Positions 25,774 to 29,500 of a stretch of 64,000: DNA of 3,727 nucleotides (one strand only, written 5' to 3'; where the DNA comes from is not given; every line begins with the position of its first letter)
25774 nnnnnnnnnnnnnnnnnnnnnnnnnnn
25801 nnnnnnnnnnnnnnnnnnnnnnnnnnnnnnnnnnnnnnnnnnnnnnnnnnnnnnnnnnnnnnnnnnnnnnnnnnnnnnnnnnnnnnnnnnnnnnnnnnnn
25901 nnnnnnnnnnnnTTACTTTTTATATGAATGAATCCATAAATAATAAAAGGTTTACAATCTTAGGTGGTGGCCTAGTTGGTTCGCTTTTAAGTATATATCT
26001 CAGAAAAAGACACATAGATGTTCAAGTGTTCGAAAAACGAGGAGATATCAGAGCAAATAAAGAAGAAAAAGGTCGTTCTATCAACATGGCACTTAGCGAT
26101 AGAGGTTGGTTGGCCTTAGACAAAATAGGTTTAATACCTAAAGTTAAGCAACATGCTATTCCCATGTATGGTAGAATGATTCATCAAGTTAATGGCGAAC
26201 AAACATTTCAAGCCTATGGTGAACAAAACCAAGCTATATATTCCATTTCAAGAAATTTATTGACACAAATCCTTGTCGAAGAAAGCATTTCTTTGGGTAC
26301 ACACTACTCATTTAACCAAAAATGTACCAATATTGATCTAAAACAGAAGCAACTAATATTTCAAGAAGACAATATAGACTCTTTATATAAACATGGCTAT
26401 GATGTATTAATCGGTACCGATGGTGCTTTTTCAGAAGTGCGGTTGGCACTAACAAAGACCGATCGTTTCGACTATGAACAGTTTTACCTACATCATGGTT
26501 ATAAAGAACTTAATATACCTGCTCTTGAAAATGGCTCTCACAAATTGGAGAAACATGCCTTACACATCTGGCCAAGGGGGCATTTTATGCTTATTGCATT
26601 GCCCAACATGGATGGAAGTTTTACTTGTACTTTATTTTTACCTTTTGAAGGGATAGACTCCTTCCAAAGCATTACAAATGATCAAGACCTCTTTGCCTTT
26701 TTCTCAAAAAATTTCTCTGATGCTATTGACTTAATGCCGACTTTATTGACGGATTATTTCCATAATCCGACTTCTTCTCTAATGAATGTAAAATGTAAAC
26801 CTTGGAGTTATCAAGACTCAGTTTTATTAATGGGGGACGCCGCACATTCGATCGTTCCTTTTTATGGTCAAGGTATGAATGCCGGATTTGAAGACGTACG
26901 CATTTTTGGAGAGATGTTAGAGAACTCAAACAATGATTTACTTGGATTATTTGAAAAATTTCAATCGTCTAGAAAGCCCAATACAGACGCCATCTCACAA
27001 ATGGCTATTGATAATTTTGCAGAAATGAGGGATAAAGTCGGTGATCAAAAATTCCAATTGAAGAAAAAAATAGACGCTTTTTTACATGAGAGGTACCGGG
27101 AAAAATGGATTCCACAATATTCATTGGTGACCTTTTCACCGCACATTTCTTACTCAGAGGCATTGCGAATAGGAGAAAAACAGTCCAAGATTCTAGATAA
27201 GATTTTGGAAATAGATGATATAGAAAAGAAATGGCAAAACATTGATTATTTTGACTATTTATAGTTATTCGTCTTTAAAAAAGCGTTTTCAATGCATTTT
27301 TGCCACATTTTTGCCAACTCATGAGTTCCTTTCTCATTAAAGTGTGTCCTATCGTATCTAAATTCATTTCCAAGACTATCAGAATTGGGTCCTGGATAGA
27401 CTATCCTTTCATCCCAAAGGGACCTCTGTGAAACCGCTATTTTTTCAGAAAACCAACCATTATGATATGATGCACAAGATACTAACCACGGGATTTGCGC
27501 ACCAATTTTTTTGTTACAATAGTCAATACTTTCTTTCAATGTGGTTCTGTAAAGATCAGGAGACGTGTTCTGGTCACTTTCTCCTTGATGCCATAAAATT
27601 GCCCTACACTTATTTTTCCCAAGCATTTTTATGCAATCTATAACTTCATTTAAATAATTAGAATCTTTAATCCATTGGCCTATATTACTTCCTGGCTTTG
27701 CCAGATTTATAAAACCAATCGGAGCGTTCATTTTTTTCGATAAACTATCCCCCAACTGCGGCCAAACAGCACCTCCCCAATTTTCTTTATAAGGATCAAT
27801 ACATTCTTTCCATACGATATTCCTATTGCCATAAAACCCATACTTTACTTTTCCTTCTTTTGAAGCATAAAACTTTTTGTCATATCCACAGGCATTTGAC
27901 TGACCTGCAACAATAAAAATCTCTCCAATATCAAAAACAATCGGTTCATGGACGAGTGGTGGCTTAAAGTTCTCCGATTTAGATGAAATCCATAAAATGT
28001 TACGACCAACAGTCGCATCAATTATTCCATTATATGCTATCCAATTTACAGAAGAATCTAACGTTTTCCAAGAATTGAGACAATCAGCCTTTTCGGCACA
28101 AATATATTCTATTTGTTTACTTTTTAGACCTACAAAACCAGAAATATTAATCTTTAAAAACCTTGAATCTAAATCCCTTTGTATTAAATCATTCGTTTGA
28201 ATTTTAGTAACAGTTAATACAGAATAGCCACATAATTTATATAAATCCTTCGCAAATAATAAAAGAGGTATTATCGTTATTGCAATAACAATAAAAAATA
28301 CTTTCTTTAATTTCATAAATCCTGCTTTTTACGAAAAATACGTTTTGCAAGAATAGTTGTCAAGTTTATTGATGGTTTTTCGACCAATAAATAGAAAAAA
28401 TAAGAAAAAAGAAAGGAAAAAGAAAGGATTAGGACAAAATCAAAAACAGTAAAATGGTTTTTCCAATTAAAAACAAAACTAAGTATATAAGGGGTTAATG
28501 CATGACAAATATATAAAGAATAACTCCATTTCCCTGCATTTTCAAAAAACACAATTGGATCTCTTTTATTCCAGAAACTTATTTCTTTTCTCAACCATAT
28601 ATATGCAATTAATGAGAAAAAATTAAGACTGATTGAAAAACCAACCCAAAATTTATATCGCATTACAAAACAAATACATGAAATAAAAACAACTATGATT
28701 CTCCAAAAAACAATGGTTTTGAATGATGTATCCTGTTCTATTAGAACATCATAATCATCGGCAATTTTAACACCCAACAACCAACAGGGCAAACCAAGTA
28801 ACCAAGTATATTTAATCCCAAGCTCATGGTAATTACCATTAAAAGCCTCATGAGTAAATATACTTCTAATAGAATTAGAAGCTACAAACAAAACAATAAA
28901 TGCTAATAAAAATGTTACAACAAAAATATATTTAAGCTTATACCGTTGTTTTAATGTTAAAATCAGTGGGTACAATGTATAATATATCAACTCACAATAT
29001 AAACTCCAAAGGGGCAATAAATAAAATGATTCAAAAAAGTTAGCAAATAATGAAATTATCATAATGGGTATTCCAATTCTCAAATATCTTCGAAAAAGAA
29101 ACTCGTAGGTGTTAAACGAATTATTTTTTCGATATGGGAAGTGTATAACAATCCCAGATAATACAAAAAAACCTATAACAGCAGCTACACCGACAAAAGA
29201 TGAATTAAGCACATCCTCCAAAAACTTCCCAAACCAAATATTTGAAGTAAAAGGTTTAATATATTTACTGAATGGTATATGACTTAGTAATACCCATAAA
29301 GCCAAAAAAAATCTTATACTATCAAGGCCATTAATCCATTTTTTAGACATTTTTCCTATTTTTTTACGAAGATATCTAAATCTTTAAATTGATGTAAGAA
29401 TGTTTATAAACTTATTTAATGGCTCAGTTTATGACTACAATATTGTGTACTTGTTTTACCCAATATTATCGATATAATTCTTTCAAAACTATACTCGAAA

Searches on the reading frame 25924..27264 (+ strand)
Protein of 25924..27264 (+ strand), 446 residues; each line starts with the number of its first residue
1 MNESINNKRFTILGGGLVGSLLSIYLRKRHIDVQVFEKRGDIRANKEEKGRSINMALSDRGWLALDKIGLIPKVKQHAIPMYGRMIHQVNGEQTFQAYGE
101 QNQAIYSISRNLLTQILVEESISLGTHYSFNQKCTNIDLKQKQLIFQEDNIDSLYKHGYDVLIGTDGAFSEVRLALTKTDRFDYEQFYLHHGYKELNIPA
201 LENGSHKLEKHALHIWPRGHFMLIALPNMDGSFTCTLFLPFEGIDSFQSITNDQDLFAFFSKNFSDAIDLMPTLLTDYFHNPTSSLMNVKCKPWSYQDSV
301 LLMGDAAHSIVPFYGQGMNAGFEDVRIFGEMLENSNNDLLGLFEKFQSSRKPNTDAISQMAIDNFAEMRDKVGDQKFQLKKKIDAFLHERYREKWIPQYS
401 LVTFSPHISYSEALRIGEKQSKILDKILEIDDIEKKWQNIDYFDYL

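Call 51: search_protein_families(library=pfam, proteins=[window:25924-27264:+], max_evalue=0.00001)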
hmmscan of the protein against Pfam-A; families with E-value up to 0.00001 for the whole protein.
window:25924-27264:+ (446 aa): 1 family
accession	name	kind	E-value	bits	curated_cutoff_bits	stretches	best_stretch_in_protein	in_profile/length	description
PF01494.25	FAD_binding_3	-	6.2e-15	55.7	22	1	12-330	6-316/349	FAD binding domain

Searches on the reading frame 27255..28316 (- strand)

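Call 51: search_protein_families(library=pfam, proteins=[window:27255-28316:-], max_evalue=0.00001)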
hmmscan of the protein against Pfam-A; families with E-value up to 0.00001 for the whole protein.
window:27255-28316:- (353 aa): 1 family
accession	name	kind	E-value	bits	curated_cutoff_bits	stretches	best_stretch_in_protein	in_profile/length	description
PF03629.24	SASA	-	6.3e-21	75.5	24.8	1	132-338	3-220/226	Carbohydrate esterase, sialic acid-specific acetylesterase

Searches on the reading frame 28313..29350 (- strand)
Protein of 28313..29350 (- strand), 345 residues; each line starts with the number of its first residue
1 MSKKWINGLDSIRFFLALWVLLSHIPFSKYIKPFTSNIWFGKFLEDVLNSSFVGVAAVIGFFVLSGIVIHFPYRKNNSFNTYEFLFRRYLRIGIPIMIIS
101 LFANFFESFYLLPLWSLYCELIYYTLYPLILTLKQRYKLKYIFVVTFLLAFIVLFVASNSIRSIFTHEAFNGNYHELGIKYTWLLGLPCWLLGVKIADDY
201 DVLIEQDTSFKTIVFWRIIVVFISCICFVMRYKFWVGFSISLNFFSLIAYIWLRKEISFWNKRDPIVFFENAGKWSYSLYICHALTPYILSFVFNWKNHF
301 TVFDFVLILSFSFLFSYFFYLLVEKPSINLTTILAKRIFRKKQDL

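Call 51: search_protein_families(library=pfam, proteins=[window:28313-29350:-], max_evalue=0.00001)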
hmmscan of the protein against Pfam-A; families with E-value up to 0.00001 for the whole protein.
window:28313-29350:- (345 aa): 1 family
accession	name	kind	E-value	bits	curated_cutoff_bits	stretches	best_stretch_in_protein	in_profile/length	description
PF01757.29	Acyl_transf_3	-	1.7e-19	70.5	31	1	7-320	2-325/326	Acyltransferase domain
